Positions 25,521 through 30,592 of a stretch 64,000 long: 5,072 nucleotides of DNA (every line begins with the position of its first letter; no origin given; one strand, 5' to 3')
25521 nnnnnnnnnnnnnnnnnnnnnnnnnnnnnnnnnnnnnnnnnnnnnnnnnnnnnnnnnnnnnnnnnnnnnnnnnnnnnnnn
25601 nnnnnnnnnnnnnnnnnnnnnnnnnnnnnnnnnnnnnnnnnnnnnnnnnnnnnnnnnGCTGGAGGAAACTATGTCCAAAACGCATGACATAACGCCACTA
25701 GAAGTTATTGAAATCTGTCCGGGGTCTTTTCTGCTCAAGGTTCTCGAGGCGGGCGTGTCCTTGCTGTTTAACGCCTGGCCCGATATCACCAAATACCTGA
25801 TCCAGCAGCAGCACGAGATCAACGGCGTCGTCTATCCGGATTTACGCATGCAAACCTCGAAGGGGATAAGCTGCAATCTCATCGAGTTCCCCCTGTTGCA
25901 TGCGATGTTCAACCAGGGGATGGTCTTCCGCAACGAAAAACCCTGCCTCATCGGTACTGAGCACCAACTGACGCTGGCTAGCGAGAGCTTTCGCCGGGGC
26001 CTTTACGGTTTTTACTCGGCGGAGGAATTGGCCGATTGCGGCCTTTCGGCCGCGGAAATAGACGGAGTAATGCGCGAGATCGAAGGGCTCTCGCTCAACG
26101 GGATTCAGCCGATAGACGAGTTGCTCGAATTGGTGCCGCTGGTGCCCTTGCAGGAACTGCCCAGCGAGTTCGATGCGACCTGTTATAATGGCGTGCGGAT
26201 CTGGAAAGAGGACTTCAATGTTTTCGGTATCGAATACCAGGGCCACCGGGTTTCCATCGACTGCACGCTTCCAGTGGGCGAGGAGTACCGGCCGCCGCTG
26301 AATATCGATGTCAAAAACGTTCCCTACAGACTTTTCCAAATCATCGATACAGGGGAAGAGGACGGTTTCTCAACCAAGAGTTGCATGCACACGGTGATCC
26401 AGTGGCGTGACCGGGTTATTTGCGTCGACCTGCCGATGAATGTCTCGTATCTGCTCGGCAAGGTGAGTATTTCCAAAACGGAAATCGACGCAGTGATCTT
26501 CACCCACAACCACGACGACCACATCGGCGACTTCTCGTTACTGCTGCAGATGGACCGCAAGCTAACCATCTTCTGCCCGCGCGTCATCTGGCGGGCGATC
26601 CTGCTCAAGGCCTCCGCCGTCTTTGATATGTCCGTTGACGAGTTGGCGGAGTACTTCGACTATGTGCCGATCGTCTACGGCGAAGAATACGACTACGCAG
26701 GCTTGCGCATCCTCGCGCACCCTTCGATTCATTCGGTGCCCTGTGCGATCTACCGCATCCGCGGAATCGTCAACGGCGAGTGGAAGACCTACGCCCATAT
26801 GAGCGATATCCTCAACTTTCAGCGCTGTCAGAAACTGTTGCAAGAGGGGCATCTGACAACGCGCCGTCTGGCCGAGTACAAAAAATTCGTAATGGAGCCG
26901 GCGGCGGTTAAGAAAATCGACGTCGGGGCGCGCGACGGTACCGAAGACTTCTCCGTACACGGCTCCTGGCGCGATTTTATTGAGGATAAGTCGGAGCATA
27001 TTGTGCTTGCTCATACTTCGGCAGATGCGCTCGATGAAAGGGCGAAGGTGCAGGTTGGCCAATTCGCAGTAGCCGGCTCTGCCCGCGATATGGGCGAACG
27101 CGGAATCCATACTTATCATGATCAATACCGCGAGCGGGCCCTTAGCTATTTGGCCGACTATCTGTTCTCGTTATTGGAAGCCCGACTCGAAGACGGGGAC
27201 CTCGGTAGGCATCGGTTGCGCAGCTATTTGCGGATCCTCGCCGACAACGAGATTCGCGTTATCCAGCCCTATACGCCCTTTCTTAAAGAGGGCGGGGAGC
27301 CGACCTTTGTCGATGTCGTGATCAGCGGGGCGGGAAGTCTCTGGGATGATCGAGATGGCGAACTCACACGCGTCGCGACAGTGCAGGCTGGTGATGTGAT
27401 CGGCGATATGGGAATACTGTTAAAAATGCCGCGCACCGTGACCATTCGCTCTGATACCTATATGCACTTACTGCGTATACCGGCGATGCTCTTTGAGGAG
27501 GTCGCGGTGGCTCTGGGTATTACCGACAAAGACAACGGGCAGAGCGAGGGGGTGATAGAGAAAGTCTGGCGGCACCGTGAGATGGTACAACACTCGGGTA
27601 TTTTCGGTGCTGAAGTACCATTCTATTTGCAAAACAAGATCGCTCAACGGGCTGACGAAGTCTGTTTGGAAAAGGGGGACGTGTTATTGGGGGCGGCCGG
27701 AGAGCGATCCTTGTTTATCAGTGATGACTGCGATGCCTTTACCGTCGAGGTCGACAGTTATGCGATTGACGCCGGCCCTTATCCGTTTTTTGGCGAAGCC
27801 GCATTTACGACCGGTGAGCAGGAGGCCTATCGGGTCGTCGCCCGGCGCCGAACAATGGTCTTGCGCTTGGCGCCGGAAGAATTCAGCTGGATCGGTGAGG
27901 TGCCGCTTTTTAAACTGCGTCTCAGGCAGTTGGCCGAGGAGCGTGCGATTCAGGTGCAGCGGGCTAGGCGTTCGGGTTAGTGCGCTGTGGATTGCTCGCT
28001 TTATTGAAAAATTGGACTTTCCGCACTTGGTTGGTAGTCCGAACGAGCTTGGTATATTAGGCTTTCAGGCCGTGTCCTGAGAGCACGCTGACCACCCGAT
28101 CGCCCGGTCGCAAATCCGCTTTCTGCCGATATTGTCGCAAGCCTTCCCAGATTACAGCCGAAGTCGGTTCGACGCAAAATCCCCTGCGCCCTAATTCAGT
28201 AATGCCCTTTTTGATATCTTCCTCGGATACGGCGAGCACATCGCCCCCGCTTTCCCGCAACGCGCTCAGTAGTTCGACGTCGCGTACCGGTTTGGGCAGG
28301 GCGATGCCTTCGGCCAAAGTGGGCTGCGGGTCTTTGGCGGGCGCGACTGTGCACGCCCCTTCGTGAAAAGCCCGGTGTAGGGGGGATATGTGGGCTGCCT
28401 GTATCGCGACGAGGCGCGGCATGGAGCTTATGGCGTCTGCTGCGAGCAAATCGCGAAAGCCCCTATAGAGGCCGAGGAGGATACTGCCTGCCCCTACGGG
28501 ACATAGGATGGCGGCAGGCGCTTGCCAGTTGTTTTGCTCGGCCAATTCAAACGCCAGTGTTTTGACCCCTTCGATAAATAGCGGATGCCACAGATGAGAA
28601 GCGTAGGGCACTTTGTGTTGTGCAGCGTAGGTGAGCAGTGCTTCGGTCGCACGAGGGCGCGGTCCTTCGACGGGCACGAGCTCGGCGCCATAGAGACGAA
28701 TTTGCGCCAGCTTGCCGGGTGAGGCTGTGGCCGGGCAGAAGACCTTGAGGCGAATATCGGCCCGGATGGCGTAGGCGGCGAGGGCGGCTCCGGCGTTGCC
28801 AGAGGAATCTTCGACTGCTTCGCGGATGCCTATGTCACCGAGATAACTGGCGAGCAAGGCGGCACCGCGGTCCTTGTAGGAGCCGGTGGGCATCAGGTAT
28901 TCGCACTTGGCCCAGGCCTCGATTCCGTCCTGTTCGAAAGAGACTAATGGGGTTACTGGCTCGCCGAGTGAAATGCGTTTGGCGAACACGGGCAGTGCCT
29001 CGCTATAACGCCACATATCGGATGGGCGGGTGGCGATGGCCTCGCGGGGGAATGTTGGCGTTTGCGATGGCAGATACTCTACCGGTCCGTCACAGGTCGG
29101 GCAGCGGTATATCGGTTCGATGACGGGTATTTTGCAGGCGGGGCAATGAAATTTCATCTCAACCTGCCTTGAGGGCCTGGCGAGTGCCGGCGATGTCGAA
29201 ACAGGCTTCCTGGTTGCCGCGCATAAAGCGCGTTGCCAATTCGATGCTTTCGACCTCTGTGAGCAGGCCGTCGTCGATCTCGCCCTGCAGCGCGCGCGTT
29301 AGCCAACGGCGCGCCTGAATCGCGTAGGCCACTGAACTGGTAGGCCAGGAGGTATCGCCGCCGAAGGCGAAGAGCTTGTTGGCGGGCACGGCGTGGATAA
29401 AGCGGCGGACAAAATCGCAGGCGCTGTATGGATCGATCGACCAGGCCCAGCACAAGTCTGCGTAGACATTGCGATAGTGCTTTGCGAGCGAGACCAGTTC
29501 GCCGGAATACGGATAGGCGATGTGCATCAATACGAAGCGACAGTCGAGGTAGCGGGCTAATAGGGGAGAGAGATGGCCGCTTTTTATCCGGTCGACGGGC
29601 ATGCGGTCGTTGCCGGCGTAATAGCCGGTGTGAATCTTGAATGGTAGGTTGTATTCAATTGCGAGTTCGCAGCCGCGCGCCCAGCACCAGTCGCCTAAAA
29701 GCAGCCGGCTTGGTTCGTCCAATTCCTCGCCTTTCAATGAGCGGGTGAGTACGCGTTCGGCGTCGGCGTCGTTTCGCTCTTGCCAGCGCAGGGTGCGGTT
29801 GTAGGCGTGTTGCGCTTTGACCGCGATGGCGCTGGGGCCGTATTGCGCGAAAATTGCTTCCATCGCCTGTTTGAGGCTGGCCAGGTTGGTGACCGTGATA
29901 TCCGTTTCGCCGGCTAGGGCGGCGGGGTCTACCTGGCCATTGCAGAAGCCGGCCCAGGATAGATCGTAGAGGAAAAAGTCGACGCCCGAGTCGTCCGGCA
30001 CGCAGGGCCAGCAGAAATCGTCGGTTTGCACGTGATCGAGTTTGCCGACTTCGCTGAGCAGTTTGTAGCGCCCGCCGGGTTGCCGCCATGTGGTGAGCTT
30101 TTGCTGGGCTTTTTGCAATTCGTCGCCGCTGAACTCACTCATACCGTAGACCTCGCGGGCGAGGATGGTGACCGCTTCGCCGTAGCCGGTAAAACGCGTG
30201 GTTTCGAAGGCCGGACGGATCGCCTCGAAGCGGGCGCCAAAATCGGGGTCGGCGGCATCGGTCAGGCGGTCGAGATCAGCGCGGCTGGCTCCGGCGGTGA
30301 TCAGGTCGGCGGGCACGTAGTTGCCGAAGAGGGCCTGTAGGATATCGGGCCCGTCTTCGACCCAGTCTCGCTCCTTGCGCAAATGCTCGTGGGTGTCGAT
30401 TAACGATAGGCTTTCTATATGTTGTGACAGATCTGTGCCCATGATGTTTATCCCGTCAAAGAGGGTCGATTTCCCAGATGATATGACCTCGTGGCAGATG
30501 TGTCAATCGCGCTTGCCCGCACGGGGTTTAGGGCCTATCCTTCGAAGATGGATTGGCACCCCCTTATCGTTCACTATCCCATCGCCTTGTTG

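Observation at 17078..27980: ElbD-like ether-lipid megasynthase operon in a flagellated diderm, with an unusual set of accessory genes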

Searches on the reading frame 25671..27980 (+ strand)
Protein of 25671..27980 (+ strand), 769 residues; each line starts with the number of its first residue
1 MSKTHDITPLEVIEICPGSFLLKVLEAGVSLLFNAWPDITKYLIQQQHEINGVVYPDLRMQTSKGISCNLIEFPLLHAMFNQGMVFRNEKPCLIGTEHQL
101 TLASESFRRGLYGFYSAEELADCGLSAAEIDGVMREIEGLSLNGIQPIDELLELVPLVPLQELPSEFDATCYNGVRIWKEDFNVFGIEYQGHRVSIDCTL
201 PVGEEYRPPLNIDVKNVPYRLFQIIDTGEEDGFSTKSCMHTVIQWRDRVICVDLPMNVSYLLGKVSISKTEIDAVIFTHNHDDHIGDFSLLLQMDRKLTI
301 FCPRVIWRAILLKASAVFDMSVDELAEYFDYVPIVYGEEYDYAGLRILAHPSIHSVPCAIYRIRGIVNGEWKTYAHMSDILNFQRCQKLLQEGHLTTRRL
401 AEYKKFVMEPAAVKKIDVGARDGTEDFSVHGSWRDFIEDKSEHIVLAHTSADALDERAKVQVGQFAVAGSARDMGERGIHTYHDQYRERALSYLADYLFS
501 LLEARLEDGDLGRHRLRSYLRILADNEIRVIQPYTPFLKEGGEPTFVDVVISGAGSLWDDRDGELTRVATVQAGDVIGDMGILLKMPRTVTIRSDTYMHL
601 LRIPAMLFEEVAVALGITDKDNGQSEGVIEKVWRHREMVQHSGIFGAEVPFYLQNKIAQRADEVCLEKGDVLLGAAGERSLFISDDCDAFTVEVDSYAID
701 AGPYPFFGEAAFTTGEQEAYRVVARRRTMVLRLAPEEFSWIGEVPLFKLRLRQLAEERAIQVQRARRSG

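Call 3: search_protein_families(library=pfam, proteins=[window:25671-27980:+], max_evalue=0.001)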
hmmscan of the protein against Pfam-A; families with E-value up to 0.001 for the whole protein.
window:25671-27980:+ (769 aa): 3 families
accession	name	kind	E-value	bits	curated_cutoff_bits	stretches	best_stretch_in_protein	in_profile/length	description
PF00027.35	cNMP_binding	-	1.3e-15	57.6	27.5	1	535-611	8-85/89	Cyclic nucleotide-binding domain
PF12706.13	Lactamase_B_2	-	9.1e-07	29.1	27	1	270-358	27-116/200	Beta-lactamase superfamily domain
PF00753.33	Lactamase_B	-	0.0003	21.2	22.7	1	262-292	34-64/196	Metallo-beta-lactamase superfamily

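Call 5: search_protein_families(library=ncbifam, proteins=[window:25671-27980:+], max_evalue=0.001)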
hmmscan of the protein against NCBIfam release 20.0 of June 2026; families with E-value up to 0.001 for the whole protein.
window:25671-27980:+ (769 aa): 3 families
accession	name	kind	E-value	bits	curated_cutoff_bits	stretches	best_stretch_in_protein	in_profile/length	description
TIGR02651.1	RNase_Z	equivalog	3e-05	23.2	292.95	1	242-366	22-150/302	ribonuclease Z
TIGR00361.1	ComEC_Rec2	equivalog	0.00056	18.2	190.05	1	265-349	485-551/663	DNA internalization-related competence protein ComEC/Rec2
NF000801.0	PRK00055.1-3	equivalog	0.00089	18.4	252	0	241-364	23-153/307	ribonuclease Z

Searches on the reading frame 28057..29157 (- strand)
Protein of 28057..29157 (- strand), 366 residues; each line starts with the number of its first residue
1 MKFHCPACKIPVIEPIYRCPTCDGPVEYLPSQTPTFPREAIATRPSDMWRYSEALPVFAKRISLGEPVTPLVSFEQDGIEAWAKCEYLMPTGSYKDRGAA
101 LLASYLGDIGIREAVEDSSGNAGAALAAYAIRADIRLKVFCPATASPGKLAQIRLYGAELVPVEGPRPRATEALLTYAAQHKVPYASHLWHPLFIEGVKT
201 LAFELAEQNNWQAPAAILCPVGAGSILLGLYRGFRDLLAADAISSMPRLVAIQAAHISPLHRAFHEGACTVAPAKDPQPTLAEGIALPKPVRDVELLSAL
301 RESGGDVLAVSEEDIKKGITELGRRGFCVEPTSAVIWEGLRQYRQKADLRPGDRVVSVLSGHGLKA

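Call 3: search_protein_families(library=pfam, proteins=[window:28057-29157:-], max_evalue=0.001)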
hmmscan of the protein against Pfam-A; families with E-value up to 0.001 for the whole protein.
window:28057-29157:- (366 aa): 1 family
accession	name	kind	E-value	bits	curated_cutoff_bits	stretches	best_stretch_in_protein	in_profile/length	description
PF00291.31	PALP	-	1.7e-68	231.6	35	1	62-361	1-295/295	Pyridoxal-phosphate dependent enzyme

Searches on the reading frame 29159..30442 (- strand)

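Call 3: search_protein_families(library=pfam, proteins=[window:29159-30442:-], max_evalue=0.001)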
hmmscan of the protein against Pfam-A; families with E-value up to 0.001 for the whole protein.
window:29159-30442:- (427 aa): 1 family
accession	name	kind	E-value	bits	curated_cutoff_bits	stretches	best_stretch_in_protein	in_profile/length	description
PF04909.20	Amidohydro_2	-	3.3e-15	57.1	26.4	1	250-379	127-262/289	Amidohydrolase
